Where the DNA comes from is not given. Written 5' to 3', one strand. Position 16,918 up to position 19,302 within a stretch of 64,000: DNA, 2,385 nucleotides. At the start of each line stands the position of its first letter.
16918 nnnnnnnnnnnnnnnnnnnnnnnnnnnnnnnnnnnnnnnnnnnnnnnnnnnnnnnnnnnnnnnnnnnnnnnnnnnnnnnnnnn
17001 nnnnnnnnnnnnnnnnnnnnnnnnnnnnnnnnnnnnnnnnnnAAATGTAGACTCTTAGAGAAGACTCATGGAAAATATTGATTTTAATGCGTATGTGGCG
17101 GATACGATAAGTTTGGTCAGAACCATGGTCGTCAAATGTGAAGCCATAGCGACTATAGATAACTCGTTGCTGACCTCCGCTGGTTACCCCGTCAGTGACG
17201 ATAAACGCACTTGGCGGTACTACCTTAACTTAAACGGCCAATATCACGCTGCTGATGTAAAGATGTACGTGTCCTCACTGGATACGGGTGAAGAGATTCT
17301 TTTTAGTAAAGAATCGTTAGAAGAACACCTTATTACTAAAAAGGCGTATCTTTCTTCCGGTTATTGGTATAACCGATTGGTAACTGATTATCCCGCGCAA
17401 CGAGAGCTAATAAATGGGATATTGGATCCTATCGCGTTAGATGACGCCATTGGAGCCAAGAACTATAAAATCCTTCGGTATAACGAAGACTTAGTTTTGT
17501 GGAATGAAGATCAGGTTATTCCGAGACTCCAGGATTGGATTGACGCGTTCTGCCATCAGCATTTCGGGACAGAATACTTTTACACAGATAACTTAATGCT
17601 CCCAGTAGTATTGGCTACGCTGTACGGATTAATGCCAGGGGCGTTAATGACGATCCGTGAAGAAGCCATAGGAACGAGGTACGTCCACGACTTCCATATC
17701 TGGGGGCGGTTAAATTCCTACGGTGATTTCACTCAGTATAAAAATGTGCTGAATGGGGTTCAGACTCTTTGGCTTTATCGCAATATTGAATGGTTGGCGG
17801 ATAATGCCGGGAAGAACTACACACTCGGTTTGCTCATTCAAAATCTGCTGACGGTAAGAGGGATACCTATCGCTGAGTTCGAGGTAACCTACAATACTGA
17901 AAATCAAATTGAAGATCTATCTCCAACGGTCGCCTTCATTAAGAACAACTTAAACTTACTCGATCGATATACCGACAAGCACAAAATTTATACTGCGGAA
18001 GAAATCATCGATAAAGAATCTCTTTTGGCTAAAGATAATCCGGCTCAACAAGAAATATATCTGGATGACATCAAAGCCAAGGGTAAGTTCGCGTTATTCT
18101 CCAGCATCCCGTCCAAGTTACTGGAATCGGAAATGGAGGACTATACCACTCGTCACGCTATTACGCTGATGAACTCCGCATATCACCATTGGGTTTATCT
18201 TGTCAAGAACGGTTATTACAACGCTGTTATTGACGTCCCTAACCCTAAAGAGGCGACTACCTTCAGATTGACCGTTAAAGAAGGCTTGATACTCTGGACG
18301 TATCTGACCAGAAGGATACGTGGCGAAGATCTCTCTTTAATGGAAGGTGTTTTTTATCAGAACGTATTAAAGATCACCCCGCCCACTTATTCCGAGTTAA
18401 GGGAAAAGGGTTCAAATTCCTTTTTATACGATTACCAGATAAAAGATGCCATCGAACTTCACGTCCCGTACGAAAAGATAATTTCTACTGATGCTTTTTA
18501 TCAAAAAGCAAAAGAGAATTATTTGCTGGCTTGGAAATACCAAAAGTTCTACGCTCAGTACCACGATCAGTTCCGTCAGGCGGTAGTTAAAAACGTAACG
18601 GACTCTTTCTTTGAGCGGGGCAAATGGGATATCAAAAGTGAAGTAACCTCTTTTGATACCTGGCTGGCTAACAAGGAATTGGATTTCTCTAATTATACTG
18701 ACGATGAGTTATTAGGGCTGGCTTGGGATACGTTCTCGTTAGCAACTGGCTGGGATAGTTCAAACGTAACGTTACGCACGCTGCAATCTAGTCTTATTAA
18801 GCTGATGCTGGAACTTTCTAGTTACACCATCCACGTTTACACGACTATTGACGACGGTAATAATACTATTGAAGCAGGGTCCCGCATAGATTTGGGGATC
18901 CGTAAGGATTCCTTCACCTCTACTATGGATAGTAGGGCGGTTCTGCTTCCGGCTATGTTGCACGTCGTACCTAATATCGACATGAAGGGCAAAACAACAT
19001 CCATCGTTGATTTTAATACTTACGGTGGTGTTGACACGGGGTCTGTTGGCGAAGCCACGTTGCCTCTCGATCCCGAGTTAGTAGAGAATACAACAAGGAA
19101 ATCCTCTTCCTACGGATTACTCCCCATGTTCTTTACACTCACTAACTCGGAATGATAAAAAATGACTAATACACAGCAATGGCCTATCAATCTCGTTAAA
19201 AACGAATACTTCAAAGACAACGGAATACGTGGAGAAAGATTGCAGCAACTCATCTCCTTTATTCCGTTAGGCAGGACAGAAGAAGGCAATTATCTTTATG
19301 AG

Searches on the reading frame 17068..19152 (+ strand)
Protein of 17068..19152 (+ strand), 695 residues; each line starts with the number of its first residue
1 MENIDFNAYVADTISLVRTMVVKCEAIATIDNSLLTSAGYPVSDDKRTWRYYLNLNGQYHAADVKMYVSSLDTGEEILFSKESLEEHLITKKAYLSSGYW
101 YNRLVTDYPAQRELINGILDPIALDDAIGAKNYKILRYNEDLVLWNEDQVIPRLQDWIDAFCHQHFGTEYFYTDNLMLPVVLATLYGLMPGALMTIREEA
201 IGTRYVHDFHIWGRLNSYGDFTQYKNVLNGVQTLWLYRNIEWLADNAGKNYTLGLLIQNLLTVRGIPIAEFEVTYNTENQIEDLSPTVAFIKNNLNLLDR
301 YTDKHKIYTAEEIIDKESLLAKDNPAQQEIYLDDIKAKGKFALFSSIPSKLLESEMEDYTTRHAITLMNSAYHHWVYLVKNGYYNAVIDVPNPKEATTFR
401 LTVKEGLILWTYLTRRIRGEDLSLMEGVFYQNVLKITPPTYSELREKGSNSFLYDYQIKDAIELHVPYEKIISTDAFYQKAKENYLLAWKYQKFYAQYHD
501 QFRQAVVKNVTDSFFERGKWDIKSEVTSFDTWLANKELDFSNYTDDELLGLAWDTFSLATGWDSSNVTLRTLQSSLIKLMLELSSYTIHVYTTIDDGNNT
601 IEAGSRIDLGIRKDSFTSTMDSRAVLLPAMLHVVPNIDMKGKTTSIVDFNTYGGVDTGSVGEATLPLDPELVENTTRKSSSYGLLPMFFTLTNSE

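Call 41: search_protein_families(library=phrogs, proteins=[window:17068-19152:+], max_evalue=0.00001)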
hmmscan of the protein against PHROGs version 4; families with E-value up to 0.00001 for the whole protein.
window:17068-19152:+ (695 aa): 1 family
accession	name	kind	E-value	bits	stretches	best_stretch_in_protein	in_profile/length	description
phrog_3222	-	unknown function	2.9e-215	717.9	1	1-617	1-619/711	-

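Call 43: search_protein_families(library=pfam, proteins=[window:17068-19152:+], max_evalue=0.001)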
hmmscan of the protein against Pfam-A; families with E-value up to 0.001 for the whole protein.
window:17068-19152:+ (695 aa): 0 families

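Call 44: search_solved_structures(query=window:17068-19152:+, max_evalue=0.01)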
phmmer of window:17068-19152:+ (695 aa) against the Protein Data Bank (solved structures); distinct sequences matched with E-value up to 0.01: 3.
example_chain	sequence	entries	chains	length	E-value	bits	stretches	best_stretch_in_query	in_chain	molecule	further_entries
9xqs_C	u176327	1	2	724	6.5e-90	305.9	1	3-590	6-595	PHIKZ128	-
11lx_Bh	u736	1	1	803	2.6e-81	277.4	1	1-596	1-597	Virion structural protein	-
36za_sR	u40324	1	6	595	1.1e-80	275.4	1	1-594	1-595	Virion structural protein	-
